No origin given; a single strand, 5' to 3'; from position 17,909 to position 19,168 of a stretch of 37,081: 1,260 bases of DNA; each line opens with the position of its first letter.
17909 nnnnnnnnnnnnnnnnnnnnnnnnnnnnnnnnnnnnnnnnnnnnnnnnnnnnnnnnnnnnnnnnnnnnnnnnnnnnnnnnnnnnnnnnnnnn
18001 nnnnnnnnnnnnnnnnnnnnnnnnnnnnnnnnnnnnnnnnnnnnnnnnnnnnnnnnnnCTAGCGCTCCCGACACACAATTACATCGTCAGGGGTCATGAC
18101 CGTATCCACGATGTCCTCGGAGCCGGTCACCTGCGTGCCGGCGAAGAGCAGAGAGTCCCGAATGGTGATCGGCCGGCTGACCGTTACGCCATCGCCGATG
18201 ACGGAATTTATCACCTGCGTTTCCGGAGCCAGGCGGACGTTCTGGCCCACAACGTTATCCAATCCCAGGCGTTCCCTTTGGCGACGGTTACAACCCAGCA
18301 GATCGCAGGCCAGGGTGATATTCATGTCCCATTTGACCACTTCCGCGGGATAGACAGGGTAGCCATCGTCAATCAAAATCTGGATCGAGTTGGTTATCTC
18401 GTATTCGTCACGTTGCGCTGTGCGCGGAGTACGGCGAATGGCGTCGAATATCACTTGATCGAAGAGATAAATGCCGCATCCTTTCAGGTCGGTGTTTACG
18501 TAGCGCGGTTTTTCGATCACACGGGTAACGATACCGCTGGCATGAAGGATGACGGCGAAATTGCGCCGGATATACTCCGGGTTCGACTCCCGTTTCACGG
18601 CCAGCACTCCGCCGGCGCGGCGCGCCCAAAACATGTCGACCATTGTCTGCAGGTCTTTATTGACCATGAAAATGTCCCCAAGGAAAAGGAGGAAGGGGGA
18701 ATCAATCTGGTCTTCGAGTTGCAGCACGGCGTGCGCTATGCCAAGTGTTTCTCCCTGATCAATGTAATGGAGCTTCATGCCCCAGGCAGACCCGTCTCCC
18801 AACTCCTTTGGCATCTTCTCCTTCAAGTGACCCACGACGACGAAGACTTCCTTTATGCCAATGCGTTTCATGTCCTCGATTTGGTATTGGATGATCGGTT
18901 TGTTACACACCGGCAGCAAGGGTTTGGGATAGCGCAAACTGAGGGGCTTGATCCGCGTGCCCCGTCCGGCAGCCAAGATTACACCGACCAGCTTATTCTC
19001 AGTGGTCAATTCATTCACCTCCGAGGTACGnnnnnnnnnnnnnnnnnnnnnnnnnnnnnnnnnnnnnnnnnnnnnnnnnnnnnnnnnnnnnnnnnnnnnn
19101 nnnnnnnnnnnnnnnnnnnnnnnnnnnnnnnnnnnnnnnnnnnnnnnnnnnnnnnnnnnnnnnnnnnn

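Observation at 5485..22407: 17-kb, 13-gene translationally coupled GT-C operon: candidate undescribed extracytoplasmic glycosylation or lipoglycan system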

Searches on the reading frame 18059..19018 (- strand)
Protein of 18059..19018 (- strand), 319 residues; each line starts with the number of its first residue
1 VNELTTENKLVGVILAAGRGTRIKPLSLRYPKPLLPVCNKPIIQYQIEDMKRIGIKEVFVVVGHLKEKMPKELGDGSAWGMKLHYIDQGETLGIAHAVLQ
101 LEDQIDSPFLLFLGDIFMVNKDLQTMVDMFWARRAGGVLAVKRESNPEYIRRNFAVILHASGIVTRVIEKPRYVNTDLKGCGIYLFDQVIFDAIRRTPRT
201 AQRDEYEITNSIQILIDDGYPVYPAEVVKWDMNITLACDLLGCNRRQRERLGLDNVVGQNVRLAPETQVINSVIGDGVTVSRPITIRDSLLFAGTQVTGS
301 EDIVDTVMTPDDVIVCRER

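Call 3: search_protein_families(library=pfam, proteins=[window:18059-19018:-], max_evalue=0.01)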
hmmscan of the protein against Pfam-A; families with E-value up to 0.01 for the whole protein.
window:18059-19018:- (319 aa): 3 families
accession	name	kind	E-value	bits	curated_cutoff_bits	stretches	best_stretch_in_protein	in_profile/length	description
PF00483.29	NTP_transferase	-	3.4e-34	119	21.2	1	12-224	2-218/245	Nucleotidyl transferase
PF12804.13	NTP_transf_3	-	2.9e-12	47.5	27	1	12-141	1-122/160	MobA-like NTP transferase domain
PF25084.1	LbH_EIF2B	-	6.2e-06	26.6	54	1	250-309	17-76/105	EIF2B subunit epsilon LbH domain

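Call 5: search_protein_families(library=ncbifam, proteins=[window:18059-19018:-], max_evalue=0.001)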
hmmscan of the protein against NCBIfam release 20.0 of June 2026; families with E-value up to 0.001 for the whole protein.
window:18059-19018:- (319 aa): 41 families (the best 25 are shown)
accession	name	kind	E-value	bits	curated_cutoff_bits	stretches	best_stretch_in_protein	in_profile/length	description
TIGR01208.1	rmlA_long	equivalog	5.8e-55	186.6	320.25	1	12-299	2-293/353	glucose-1-phosphate thymidylyltransferase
TIGR03992.1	Arch_glmU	subfamily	3e-51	174.5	292.1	1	12-287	3-270/393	bifunctional sugar-1-phosphate nucleotidylyltransferase/acetyltransferase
NF041313.1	UDPGP_AglF_Halo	equivalog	5.9e-43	147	400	1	12-245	3-232/234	UTP--glucose-1-phosphate uridylyltransferase AglF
NF052502.1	man1P_GTase_Rv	exception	5.1e-32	111.1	440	1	13-197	4-185/352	mannose-1-phosphate guanylyltransferase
TIGR01207.1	rmlA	equivalog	1.1e-27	96.8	360.65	1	12-219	2-207/286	glucose-1-phosphate thymidylyltransferase RfbA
NF041173.1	Sug_nt_acttase_Thmprot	equivalog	1.3e-26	93.6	600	1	13-262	4-244/405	bifunctional sugar-1-phosphate nucleotidylyltransferase/acetyltransferase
NF045761.1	NAMPUrTaseMurU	equivalog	2.4e-26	93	250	1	13-121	4-113/226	N-acetylmuramate alpha-1-phosphate uridylyltransferase MurU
TIGR01099.1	galU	equivalog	4.9e-25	88.6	326.8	2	13-68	5-60/261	UTP--glucose-1-phosphate uridylyltransferase GalU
NF012024.0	PRK15480.1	equivalog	5.9e-23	81.4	588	1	12-219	6-211/292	glucose-1-phosphate thymidylyltransferase RfbA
NF010934.1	PRK14354.1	equivalog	1e-22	80.3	450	1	12-227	2-214/447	bifunctional UDP-N-acetylglucosamine diphosphorylase/glucosamine-1-phosphate N-acetyltransferase GlmU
TIGR01173.1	glmU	equivalog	6.5e-22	78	366.85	1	13-227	4-214/452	bifunctional UDP-N-acetylglucosamine diphosphorylase/glucosamine-1-phosphate N-acetyltransferase GlmU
NF010935.0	PRK14355.1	equivalog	1.8e-19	69.8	718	1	8-220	2-213/459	bifunctional UDP-N-acetylglucosamine diphosphorylase/glucosamine-1-phosphate N-acetyltransferase GlmU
NF010940.0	PRK14360.1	equivalog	2.8e-16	59.1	602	1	13-215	5-206/452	bifunctional UDP-N-acetylglucosamine diphosphorylase/glucosamine-1-phosphate N-acetyltransferase GlmU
NF010933.0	PRK14353.1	equivalog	7.4e-16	57.8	505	1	7-240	3-235/453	bifunctional UDP-N-acetylglucosamine diphosphorylase/glucosamine-1-phosphate N-acetyltransferase GlmU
NF010937.0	PRK14357.1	equivalog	1.8e-15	56.8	658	1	13-213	4-197/448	bifunctional UDP-N-acetylglucosamine diphosphorylase/glucosamine-1-phosphate N-acetyltransferase GlmU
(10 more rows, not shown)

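Call 58: search_solved_structures(query=window:18059-19018:-, max_evalue=1e-10)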
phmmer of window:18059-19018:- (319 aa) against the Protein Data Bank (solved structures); distinct sequences matched with E-value up to 1e-10: 52.
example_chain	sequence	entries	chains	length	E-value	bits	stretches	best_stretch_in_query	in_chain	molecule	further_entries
5ids_A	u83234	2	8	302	4.2e-25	91.5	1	11-219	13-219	Glucose-1-phosphate thymidylyltransferase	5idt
7whr_B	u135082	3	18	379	2.4e-24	89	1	12-202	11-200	Nucleotidyl transferase family protein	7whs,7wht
4arw_A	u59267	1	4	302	2.1e-21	79.3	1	9-217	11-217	GLUCOSE-1-PHOSPHATE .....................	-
3zlk_A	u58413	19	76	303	2.1e-21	79.3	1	9-217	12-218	GLUCOSE-1-PHOSPHATE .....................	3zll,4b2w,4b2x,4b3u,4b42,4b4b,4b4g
1fxo_A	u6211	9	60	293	2.8e-21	78.9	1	10-217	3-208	GLUCOSE-1-PHOSPHATE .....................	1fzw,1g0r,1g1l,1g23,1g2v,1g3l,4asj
1h5s_D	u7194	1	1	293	1.1e-20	76.9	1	12-219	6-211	Glucose-1-phosphate thymidylyltransferase 1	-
1h5r_A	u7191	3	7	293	1.3e-20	76.7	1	12-219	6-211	GLUCOSE-1-PHOSPHATE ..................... | Glucose-1-phosphate thymidylyltransferase 1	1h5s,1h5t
1h5r_B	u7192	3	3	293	1.3e-20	76.7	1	12-219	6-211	GLUCOSE-1-PHOSPHATE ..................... | Glucose-1-phosphate thymidylyltransferase 1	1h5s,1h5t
7d72_K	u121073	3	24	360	1.6e-20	76.4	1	12-291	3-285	Mannose-1-phosphate guanyltransferase beta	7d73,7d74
1mp4_A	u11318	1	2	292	1.6e-20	76.4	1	12-219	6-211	W224H Variant of S. Enterica RmlA Bound to UDP-Glucose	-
1iim_A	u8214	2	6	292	2.3e-20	75.9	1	12-219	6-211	glucose-1-phosphate thymidylyltransferase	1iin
1h5s_A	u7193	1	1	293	2.4e-20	75.8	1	12-219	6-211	Glucose-1-phosphate thymidylyltransferase 1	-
3pkq_A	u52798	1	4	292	2.5e-20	75.8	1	12-219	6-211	Glucose-1-phosphate thymidylyltransferase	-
3pkp_A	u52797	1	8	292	3e-20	75.5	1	12-219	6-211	Glucose-1-phosphate thymidylyltransferase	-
1mp3_A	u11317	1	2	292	4.1e-20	75.1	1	12-219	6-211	GLUCOSE-1-PHOSPHATE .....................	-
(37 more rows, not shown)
